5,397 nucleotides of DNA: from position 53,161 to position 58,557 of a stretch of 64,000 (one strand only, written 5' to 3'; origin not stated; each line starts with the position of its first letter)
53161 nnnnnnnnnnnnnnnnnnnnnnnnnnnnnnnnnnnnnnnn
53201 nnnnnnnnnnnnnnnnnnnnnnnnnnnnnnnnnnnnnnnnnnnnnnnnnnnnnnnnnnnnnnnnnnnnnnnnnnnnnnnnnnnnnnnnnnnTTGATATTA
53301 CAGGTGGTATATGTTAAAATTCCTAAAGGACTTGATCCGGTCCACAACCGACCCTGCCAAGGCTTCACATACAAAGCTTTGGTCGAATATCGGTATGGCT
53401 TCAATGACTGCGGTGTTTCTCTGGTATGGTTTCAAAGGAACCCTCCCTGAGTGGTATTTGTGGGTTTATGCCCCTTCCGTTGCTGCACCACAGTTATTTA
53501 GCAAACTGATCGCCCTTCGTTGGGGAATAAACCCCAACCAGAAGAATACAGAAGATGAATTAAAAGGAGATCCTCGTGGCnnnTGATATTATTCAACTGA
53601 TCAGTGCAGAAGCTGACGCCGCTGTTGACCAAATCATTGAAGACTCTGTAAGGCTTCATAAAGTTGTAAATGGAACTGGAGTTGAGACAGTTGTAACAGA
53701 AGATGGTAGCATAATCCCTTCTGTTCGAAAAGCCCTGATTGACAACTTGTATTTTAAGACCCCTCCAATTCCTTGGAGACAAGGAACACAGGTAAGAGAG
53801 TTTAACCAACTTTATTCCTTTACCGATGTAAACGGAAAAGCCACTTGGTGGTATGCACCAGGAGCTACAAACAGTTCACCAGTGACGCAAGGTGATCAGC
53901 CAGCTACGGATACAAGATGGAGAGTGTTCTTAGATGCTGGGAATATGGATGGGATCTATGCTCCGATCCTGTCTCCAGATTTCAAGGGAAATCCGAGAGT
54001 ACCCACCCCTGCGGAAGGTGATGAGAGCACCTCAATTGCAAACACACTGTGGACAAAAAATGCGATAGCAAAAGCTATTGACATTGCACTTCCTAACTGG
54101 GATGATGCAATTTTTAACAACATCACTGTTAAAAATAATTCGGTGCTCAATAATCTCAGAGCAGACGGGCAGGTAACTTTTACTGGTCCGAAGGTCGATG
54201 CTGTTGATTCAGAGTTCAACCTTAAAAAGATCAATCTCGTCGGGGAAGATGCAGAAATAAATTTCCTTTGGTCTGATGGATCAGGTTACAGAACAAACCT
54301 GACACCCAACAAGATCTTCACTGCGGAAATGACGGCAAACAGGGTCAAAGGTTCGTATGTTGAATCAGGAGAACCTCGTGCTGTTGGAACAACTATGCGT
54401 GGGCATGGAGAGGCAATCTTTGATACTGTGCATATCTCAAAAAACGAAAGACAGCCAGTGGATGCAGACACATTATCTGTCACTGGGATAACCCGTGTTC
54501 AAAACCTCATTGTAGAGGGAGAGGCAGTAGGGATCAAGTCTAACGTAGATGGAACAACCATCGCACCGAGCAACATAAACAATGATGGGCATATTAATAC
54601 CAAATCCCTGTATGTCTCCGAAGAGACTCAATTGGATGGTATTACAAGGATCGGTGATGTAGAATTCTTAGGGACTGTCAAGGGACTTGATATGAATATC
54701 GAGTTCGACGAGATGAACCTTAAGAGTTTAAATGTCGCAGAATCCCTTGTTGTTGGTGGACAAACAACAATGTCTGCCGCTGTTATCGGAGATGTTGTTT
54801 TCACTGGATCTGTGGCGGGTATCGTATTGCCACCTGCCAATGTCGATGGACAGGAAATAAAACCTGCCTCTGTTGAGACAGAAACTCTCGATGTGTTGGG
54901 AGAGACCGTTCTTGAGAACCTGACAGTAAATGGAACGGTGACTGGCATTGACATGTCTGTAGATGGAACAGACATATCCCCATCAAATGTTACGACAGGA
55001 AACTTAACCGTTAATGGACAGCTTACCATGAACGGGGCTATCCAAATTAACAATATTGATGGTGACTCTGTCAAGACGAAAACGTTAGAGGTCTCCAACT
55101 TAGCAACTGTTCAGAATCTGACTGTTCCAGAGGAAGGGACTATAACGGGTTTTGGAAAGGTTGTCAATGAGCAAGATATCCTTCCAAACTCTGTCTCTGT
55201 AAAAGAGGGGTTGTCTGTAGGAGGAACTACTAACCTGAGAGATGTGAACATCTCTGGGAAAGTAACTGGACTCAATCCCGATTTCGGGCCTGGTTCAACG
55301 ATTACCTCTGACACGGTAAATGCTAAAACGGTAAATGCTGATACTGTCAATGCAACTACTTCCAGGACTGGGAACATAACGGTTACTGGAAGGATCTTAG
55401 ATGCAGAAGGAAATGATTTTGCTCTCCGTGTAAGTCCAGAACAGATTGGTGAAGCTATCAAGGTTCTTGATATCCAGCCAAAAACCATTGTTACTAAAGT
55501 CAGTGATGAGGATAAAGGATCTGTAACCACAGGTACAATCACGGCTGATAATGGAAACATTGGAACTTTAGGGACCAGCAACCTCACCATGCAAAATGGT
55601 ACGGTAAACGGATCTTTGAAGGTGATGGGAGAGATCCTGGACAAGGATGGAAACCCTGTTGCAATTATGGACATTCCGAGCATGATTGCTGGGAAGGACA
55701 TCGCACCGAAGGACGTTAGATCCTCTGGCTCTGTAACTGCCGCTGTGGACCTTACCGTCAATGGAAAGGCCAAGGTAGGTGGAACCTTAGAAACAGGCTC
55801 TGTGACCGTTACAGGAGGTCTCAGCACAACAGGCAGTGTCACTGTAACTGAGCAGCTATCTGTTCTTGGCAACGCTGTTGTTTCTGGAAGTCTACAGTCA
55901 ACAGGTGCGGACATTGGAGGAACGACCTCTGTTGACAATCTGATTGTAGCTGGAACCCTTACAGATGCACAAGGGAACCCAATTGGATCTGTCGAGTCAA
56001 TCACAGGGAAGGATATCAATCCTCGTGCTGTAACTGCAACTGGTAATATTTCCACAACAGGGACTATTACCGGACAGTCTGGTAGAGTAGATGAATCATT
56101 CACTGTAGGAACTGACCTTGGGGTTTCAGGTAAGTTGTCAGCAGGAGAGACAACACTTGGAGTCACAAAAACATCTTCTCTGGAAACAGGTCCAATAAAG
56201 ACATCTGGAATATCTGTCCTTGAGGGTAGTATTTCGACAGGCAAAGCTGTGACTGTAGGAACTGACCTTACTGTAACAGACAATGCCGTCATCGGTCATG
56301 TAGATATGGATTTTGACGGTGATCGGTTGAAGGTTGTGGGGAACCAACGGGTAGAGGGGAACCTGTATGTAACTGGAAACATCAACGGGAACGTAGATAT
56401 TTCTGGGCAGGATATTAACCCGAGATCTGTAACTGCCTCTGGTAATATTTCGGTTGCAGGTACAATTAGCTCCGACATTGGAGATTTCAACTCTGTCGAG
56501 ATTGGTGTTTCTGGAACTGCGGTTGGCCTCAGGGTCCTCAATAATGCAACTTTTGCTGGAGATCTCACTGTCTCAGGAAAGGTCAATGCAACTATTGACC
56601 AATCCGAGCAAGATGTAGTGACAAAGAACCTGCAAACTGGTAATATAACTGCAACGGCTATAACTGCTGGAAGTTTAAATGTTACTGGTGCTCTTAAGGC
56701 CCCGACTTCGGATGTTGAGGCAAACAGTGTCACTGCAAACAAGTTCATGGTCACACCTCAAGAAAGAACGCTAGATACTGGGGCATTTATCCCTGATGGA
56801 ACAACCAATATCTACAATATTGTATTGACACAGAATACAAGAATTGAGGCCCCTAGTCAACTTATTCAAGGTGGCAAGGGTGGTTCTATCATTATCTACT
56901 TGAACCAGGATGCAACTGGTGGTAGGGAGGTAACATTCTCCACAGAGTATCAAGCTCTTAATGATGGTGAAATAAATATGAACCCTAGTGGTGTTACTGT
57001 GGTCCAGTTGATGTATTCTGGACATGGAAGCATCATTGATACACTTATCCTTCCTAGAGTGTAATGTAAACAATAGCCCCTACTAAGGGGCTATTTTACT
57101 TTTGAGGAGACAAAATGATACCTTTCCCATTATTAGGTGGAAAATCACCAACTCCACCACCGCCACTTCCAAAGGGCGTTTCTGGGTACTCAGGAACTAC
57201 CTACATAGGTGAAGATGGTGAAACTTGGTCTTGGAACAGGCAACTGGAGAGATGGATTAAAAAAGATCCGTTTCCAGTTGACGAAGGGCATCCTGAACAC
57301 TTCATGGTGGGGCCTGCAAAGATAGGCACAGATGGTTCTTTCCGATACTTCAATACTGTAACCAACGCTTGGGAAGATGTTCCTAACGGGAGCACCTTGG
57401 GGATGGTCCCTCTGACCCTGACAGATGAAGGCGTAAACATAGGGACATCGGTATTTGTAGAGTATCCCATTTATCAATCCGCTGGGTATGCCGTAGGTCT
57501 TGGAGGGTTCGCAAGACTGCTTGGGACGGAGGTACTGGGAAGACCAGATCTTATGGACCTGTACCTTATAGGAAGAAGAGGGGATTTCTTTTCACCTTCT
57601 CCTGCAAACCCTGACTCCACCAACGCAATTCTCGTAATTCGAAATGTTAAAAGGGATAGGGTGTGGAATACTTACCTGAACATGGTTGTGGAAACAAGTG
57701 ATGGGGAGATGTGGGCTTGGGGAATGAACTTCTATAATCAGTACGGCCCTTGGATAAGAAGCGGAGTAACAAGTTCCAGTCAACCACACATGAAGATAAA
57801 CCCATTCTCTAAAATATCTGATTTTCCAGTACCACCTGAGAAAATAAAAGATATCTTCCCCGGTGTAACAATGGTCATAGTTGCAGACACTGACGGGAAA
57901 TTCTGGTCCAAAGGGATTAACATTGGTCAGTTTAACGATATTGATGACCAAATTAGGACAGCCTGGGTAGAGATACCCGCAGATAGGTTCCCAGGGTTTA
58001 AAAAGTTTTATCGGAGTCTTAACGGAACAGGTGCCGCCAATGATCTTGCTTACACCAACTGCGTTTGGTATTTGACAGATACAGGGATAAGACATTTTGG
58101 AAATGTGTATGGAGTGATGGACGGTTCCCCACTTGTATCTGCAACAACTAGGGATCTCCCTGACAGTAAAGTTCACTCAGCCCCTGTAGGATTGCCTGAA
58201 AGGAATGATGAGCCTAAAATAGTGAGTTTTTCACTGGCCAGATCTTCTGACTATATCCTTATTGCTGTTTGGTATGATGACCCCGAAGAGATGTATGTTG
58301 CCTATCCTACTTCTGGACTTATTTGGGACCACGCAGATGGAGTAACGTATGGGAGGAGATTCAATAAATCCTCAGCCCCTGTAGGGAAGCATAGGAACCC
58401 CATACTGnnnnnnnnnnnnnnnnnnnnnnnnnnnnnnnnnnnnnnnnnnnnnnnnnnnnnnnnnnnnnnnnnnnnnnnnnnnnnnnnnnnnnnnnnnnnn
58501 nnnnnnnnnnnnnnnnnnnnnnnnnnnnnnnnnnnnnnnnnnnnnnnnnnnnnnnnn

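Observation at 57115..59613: RCC1-like beta-propeller protein at the end of the tail module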

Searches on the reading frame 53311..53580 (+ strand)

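Call 15: search_protein_families(library=phrogs, proteins=[window:53311-53580:+], max_evalue=0.001)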
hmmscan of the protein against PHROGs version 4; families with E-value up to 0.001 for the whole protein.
window:53311-53580:+ (90 aa): 1 family
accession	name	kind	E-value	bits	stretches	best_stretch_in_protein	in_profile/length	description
phrog_1322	-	moron, auxiliary metabolic gene and host takeover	1.3e-29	103.1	1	1-82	3-83/87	membrane protein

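Call 72: search_protein_families(library=pfam, proteins=[window:53311-53580:+], max_evalue=0.01)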
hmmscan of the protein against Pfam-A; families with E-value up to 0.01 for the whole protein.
window:53311-53580:+ (90 aa): 0 families

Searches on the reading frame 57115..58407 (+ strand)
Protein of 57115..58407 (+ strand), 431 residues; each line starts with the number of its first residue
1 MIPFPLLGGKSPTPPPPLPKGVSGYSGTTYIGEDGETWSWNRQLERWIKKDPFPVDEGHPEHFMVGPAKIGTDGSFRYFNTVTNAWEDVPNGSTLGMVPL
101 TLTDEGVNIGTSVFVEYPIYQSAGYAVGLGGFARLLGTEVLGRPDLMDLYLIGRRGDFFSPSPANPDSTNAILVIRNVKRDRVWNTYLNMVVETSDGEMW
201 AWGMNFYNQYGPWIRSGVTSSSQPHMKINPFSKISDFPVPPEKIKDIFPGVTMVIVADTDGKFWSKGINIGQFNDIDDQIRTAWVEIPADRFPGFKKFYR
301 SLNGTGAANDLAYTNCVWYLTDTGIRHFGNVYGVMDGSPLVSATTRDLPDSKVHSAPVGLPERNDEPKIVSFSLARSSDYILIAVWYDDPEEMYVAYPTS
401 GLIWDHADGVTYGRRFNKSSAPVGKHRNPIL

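Call 116: predict_structure(alignment_id=A4)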
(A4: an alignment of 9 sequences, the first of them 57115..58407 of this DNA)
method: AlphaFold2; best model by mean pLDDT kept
length: 431 residues; sequences in the alignment: 9
mean_pLDDT: 69.9   pTM: 0.76
mean pLDDT of the five models: 69.9, 68.0, 67.6, 66.0, 58.8
residues with pLDDT >= 90: 75; 70-90: 171; 50-70: 96; < 50: 89
segments of 3 or more residues with pLDDT < 50: 1-13, 92-98, 122-131, 160-168, 303-309, 341-346, 376-379, 399-431
pLDDT, mean of each block of 10 residues (from residue 1): 31 55 66 72 69 81 80 83 77 48 82 83 43 79 93 61 47 92 86 96 85 80 75 93 93 90 87 75 89 87 47 69 83 58 51 71 79 55 67 56 28 34 32 30
secondary structure, 60 per line:
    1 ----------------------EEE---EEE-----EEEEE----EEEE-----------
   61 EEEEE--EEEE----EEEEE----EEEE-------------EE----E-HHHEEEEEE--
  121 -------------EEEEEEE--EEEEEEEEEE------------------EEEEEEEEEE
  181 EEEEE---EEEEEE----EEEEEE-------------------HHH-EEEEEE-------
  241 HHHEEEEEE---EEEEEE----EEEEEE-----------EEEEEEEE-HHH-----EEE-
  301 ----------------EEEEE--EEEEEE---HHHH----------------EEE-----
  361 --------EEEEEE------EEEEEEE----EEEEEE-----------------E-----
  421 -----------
elements in order: E23-25 E29-31 E37-41 E46-49 E61-65 E68-71 E76-80 E85-88 E113-118 E134-140 E143-152 E171-185 E189-194 E199-204 E228-233 E244-249 E253-258 E263-268 E280-287 E297-299 E317-321 E324-329 H333-336 E353-355 E369-374 E381-387 E392-397
